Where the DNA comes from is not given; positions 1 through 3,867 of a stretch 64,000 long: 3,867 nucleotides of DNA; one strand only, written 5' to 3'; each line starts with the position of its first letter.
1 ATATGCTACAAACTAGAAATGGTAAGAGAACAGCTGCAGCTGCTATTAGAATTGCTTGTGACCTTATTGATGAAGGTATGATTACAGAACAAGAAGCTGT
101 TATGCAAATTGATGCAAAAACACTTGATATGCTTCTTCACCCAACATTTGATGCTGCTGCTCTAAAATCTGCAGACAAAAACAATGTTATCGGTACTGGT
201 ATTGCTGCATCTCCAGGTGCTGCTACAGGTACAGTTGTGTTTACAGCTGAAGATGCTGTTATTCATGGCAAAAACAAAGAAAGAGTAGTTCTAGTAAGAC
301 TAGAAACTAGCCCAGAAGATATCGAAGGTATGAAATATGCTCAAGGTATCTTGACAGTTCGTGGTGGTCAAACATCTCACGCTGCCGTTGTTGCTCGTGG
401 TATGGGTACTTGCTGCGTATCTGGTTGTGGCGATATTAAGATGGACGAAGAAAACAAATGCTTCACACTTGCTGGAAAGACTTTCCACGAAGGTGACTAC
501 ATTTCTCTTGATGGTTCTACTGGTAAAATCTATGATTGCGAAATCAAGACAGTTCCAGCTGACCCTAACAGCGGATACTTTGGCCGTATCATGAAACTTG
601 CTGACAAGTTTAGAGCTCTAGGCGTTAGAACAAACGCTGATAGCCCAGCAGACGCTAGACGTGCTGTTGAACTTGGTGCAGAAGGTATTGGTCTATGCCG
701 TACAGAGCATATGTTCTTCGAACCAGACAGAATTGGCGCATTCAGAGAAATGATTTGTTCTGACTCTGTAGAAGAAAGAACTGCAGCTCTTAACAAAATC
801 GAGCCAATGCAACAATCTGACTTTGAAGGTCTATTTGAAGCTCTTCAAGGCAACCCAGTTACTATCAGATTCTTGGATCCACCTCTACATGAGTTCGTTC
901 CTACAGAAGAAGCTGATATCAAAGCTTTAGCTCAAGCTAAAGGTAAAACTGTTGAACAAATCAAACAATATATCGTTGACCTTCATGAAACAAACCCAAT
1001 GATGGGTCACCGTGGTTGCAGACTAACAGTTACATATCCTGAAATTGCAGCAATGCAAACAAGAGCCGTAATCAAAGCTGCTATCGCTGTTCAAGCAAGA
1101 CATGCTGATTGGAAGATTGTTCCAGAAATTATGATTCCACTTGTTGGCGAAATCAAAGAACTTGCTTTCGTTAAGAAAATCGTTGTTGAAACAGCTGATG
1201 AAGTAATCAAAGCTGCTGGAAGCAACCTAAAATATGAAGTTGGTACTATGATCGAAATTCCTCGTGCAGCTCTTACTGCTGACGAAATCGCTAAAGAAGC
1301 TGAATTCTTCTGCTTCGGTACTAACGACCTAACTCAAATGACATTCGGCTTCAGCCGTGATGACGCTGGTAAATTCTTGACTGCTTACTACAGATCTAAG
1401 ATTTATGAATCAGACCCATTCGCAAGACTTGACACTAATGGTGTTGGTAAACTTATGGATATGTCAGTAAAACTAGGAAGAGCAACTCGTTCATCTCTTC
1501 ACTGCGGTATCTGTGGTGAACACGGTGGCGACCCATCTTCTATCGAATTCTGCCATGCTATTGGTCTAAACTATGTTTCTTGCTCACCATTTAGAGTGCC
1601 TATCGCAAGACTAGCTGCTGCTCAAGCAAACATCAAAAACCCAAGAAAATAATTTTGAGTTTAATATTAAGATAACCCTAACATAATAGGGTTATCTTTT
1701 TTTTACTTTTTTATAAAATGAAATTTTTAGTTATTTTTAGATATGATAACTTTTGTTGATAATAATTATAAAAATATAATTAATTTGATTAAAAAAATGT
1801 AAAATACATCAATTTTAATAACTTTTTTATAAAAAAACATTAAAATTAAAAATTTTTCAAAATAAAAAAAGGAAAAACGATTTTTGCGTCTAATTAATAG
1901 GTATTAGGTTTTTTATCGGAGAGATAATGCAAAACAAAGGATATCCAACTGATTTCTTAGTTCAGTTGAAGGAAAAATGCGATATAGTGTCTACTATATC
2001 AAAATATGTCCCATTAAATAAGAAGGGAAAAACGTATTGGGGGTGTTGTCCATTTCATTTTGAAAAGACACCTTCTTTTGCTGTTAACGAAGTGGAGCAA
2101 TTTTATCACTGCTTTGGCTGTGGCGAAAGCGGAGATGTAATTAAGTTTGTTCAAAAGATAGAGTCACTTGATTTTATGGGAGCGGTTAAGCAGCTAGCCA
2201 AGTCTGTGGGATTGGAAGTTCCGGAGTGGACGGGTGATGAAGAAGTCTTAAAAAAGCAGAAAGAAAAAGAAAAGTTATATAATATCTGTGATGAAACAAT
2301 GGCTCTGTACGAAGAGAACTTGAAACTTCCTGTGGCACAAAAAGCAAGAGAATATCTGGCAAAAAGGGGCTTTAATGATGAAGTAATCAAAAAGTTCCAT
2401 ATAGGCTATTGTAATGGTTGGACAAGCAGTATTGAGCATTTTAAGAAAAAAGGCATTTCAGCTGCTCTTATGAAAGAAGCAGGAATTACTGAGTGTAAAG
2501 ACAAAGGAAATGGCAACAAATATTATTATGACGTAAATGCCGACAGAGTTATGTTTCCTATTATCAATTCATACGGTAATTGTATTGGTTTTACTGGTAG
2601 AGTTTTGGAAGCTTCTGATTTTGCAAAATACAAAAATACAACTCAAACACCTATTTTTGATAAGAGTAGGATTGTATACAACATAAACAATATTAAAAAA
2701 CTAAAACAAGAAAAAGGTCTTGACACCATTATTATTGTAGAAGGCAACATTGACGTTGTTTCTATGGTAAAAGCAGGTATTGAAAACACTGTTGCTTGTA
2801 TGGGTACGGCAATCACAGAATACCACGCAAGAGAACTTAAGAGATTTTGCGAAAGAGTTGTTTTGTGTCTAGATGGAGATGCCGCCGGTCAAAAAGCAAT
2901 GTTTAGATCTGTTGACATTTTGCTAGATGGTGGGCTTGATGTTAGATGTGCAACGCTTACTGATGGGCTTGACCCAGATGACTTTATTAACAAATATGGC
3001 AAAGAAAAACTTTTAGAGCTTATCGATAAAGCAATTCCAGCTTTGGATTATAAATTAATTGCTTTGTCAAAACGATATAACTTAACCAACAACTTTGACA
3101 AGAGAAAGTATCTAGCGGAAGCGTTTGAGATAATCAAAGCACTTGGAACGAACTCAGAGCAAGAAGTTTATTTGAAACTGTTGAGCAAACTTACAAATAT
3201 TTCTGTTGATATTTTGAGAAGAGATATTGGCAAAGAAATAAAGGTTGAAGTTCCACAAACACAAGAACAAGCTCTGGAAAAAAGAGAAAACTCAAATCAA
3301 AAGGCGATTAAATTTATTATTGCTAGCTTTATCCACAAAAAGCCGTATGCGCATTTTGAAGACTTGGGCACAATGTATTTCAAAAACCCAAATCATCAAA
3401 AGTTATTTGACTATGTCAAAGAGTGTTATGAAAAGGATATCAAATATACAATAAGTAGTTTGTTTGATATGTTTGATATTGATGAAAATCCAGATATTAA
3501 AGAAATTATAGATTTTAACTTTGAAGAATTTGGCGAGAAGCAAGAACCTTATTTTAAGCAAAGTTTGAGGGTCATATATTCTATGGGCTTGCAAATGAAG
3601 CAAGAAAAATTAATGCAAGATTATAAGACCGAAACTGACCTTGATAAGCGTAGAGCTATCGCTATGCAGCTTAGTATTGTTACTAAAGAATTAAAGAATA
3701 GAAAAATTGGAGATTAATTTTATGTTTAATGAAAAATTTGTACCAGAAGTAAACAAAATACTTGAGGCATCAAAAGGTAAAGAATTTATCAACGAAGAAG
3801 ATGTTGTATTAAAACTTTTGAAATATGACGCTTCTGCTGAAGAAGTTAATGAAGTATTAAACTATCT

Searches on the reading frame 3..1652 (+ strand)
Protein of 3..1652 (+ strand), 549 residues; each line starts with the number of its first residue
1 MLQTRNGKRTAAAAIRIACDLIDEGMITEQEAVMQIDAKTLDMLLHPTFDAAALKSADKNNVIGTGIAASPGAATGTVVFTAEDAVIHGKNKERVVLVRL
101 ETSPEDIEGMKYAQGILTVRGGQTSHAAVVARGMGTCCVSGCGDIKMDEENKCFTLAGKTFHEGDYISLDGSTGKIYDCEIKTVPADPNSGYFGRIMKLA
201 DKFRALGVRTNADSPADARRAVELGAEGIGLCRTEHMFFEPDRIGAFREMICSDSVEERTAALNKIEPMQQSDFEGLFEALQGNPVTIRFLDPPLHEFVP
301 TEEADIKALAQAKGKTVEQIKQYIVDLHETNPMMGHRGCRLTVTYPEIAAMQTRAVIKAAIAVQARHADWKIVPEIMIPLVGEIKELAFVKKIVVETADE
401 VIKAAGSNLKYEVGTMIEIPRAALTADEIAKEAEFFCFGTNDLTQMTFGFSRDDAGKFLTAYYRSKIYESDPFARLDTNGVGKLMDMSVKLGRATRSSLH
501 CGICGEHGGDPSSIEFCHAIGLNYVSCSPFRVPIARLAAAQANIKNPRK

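Call 22: search_protein_families(library=pfam, proteins=[window:3-1652:+], max_evalue=0.00001)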
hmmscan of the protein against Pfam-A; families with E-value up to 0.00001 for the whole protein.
window:3-1652:+ (549 aa): 2 families
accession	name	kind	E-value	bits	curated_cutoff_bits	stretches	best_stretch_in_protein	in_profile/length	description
PF02896.24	PEP-utilizers_C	-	1e-77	261.7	22.8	1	191-543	5-292/293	PEP-utilising enzyme, PEP-binding domain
PF00391.29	PEP-utilizers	-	5.9e-24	83.9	23.1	1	92-174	2-72/72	PEP-utilising enzyme, mobile domain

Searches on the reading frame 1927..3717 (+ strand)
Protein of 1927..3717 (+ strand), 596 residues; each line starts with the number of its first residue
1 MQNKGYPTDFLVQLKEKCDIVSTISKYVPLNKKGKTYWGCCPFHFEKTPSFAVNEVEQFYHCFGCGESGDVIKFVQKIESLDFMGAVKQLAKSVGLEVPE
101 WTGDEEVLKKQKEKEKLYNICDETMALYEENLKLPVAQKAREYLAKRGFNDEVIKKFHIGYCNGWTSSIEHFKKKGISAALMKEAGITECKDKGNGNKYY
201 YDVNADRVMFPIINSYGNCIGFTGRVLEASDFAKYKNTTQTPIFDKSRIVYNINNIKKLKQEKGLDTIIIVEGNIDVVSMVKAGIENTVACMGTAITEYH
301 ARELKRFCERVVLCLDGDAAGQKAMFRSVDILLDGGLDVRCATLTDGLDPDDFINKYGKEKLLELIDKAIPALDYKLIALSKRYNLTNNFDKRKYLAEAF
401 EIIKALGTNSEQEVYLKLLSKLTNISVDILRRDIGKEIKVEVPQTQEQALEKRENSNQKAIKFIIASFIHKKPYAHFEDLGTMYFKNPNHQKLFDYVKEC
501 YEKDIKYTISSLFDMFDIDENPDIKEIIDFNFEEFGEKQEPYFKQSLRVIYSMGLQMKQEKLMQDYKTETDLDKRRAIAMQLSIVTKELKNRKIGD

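Call 22: search_protein_families(library=pfam, proteins=[window:1927-3717:+], max_evalue=0.00001)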
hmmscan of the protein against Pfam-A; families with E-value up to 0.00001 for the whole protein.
window:1927-3717:+ (596 aa): 7 families
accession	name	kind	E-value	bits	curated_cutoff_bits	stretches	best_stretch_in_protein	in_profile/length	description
PF01807.25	Zn_ribbon_DnaG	-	1.6e-36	124.4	24.9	1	8-99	3-94/98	CHC2 zinc finger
PF08275.17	DNAG_N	-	3.1e-32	111.8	26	1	128-256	2-127/128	DNA primase catalytic core, N-terminal domain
PF13155.12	Toprim_2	-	2.7e-22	79.4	22.1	1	269-354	1-88/88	Toprim-like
PF13662.12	Toprim_4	-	1.6e-19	70.3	25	1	266-341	1-83/85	Toprim domain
PF01751.28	Toprim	-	5.3e-12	46.2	23.1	1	267-329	1-77/96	Toprim domain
PF10410.14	DnaB_bind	-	9.3e-08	32.6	20.6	1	374-428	2-56/56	DnaB-helicase binding domain of primase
PF13362.12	Toprim_3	-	3.3e-07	31.1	27.2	1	268-360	2-95/95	Toprim domain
